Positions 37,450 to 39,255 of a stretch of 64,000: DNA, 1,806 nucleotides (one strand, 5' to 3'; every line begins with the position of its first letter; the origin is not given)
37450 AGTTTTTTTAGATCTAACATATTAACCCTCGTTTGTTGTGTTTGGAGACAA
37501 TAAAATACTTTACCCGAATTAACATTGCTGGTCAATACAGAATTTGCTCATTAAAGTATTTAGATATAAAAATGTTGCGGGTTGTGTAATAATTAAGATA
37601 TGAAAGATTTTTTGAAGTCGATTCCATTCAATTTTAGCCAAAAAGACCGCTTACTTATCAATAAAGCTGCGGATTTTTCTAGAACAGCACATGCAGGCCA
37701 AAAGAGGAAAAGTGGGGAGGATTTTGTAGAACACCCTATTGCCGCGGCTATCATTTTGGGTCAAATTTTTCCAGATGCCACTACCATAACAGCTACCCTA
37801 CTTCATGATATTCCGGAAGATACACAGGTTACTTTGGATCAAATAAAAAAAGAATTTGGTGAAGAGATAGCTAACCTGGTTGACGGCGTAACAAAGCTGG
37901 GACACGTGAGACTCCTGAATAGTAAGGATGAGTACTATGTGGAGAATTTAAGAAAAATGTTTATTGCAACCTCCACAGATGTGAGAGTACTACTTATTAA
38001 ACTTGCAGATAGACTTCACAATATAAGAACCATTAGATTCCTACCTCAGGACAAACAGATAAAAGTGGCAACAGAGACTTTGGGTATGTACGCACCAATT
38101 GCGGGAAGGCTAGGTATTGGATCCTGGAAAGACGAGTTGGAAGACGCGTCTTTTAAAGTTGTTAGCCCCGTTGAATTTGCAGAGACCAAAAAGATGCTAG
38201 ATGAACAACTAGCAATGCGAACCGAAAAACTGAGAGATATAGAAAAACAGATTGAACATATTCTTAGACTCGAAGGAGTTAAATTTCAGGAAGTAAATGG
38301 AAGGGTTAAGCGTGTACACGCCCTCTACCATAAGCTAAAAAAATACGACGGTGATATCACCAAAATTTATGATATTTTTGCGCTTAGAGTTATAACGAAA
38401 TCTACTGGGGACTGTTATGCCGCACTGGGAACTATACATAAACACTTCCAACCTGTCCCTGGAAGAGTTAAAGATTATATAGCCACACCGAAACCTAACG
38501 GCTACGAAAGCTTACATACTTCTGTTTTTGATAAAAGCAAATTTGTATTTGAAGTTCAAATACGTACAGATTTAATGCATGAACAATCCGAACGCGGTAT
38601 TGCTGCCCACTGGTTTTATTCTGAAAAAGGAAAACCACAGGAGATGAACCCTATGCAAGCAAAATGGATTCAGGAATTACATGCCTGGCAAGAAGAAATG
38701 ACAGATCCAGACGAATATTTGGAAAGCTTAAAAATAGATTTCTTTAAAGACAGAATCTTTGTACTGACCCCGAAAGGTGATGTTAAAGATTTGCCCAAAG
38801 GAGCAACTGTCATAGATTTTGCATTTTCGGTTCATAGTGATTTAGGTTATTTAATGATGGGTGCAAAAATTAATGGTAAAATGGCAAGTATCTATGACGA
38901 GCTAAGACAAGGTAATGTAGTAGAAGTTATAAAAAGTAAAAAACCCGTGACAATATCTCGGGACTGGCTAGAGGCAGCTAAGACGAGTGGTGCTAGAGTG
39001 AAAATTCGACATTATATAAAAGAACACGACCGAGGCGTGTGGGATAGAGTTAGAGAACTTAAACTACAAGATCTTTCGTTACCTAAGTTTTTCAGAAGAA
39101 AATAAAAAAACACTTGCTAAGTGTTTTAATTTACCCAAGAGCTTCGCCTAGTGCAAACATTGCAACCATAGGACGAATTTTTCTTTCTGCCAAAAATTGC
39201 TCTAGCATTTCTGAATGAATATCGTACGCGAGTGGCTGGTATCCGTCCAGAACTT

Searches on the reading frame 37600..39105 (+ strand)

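Call 45: search_protein_families(library=pfam, proteins=[window:37600-39105:+], max_evalue=0.0001)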
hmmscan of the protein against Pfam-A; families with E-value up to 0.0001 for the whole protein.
window:37600-39105:+ (501 aa): 4 families
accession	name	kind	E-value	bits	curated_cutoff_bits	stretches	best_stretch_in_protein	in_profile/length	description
PF13328.12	HD_4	-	8.8e-45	152.7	27.2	1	23-173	1-155/156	HD domain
PF04607.23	RelA_SpoT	-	6.4e-36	123.5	27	1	234-344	1-112/113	Region found in RelA / SpoT proteins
PF02824.27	TGS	-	7.9e-17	61.5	22.2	1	386-445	1-60/60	TGS domain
PF01966.28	HD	-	2.1e-09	38.1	22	1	43-141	2-115/116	HD domain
